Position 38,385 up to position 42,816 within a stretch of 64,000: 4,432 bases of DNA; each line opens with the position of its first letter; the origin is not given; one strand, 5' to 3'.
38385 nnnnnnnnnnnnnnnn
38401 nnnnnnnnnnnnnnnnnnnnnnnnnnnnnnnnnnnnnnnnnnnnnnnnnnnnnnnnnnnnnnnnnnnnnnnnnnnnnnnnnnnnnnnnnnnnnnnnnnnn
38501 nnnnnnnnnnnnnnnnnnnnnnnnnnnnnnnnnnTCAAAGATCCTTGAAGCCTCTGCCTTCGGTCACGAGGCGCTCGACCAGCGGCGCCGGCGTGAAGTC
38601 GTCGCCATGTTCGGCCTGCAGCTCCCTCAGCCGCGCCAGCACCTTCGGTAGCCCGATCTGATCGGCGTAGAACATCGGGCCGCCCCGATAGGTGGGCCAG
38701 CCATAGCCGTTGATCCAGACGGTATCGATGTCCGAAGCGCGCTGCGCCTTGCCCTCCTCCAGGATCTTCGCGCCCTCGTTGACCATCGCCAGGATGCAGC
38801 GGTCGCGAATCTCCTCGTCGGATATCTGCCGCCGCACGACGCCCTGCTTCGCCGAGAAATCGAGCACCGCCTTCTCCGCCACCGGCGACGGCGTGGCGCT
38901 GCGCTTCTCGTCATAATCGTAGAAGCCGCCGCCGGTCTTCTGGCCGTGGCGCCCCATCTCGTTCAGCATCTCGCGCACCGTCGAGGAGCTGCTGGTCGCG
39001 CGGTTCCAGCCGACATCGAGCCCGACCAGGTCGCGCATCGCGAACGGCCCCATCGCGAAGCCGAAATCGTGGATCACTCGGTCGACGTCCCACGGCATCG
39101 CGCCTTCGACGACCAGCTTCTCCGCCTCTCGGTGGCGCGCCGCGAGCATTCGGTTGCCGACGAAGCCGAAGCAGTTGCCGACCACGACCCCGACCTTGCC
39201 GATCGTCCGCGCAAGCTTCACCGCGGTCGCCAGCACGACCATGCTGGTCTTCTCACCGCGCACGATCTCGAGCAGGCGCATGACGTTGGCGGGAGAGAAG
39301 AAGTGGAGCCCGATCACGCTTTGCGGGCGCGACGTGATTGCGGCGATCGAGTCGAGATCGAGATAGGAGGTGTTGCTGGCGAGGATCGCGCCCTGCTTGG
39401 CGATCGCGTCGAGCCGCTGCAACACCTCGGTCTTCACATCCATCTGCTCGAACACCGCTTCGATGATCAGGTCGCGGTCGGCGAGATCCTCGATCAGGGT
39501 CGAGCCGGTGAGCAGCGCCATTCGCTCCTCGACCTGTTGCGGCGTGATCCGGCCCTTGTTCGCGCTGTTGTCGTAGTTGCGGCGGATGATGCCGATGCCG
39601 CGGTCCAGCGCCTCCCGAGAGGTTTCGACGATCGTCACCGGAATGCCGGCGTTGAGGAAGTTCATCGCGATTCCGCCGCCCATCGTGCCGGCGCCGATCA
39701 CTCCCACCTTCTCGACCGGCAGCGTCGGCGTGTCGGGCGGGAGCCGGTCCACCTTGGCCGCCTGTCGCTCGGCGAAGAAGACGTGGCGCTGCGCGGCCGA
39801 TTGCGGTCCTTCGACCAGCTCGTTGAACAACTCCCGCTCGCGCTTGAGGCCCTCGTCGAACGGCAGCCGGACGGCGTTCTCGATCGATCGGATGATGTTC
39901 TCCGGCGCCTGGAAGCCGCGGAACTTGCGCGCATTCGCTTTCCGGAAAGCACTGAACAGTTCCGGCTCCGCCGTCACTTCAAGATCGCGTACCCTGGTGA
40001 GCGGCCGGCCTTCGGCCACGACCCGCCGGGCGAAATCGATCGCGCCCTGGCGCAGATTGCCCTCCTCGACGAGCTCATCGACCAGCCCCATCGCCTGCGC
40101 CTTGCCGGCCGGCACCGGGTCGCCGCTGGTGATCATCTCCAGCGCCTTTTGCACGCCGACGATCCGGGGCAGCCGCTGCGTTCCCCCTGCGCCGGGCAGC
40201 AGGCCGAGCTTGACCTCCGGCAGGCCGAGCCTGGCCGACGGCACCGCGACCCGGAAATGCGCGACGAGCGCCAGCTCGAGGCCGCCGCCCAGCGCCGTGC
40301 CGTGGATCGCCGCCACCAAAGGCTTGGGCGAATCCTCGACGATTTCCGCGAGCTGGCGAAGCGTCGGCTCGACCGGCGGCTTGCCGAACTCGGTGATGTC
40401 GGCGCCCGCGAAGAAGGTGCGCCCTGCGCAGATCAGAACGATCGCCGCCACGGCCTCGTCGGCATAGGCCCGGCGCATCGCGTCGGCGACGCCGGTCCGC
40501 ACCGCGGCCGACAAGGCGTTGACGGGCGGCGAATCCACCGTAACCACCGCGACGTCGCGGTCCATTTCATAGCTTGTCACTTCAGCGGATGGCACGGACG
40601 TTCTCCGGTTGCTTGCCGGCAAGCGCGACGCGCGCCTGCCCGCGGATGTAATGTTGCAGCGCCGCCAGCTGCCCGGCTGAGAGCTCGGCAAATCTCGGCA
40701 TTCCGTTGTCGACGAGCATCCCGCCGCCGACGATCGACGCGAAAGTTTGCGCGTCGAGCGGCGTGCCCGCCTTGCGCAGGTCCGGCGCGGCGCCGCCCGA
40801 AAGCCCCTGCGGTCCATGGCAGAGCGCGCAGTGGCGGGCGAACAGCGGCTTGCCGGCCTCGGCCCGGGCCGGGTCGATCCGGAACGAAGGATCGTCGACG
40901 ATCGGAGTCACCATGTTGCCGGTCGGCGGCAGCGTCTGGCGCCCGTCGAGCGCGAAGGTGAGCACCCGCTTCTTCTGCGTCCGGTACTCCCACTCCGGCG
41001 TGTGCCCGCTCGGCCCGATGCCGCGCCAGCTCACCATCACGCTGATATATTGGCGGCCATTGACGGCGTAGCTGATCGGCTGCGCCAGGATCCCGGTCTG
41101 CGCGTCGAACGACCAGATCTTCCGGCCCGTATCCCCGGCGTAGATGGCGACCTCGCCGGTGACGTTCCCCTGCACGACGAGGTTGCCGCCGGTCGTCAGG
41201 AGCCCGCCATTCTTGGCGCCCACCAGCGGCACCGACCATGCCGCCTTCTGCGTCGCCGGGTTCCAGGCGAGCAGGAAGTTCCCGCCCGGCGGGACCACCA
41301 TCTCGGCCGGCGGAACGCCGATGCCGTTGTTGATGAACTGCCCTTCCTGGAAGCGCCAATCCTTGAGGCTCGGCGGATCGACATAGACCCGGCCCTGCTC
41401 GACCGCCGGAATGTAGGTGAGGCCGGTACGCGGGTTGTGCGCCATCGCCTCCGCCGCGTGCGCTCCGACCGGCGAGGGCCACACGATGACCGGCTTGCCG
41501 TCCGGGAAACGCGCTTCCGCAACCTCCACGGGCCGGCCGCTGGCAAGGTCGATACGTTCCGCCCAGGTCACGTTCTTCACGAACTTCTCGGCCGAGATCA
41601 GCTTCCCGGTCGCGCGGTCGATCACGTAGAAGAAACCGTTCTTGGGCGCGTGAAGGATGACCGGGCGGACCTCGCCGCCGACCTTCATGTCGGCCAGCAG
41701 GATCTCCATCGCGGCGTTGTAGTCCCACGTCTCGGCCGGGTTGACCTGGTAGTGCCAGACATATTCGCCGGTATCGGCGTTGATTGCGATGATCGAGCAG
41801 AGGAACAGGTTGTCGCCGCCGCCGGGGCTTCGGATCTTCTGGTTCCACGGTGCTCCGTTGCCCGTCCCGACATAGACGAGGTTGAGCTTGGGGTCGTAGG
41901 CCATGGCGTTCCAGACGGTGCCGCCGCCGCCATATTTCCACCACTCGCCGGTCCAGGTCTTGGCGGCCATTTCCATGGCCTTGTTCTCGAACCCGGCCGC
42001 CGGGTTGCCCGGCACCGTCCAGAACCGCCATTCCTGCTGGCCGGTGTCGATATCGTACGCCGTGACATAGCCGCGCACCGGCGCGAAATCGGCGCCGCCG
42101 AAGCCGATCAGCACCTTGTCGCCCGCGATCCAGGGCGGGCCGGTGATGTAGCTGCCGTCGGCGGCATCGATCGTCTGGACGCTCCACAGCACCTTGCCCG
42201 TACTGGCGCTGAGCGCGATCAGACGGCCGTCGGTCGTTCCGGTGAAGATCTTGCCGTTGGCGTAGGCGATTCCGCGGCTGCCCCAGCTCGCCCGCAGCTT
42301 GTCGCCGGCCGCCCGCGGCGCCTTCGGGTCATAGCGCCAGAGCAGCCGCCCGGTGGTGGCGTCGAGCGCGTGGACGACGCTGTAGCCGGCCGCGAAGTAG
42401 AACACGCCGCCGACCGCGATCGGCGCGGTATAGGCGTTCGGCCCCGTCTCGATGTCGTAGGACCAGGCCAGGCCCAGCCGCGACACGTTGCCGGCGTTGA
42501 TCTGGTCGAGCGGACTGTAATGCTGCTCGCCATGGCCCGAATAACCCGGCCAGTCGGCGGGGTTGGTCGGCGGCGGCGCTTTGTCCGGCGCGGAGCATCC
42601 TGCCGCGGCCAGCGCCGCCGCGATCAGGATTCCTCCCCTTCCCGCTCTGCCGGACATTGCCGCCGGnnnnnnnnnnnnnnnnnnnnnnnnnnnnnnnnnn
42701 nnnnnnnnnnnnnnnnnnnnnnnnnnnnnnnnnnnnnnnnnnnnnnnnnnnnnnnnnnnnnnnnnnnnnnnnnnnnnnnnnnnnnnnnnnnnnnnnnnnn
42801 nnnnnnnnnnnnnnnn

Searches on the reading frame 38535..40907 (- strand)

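Call 17: search_protein_families(library=pfam, proteins=[window:38535-40907:-], max_evalue=0.00001)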
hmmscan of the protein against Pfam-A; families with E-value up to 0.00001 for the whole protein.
window:38535-40907:- (790 aa): 4 families
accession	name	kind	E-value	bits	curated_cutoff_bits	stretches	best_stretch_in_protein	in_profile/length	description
PF02737.24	3HCDH_N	-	1.6e-60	204.5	22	1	400-578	1-179/180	3-hydroxyacyl-CoA dehydrogenase, NAD binding domain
PF00378.25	ECH_1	-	6.5e-41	140.8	27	1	117-304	4-198/251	Enoyl-CoA hydratase/isomerase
PF00725.27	3HCDH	-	5.2e-30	104.3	22.1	2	581-665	1-97/97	3-hydroxyacyl-CoA dehydrogenase, C-terminal domain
PF16113.10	ECH_2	-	1.1e-20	74.8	27.2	1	129-287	12-179/335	Enoyl-CoA hydratase/isomerase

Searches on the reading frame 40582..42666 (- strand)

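Call 17: search_protein_families(library=pfam, proteins=[window:40582-42666:-], max_evalue=0.00001)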
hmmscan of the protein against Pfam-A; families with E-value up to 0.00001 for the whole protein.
window:40582-42666:- (694 aa): 5 families
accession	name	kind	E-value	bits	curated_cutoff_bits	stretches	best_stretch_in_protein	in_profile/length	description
PF01011.28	PQQ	-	8.6e-71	239.8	26.7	1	39-357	1-335/595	Glucose/ethanol/alcohol dehydrogenase, beta-propeller domain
PF13360.13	PQQ_2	-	2.7e-33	116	27.6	2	67-214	16-143/233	Outer membrane protein assembly factor BamB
PF13570.13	Beta-prop_ACSF4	-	4.1e-12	46.6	133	1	67-216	84-211/329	Beta-alanine-activating enzyme, beta-propeller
PF13442.11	Cytochrome_CBB3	-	2.4e-10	41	27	1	601-674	2-68/68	Cytochrome C oxidase, cbb3-type, subunit III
PF00034.26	Cytochrom_C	-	3.5e-06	28.7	21.3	0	602-675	1-87/90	Cytochrome c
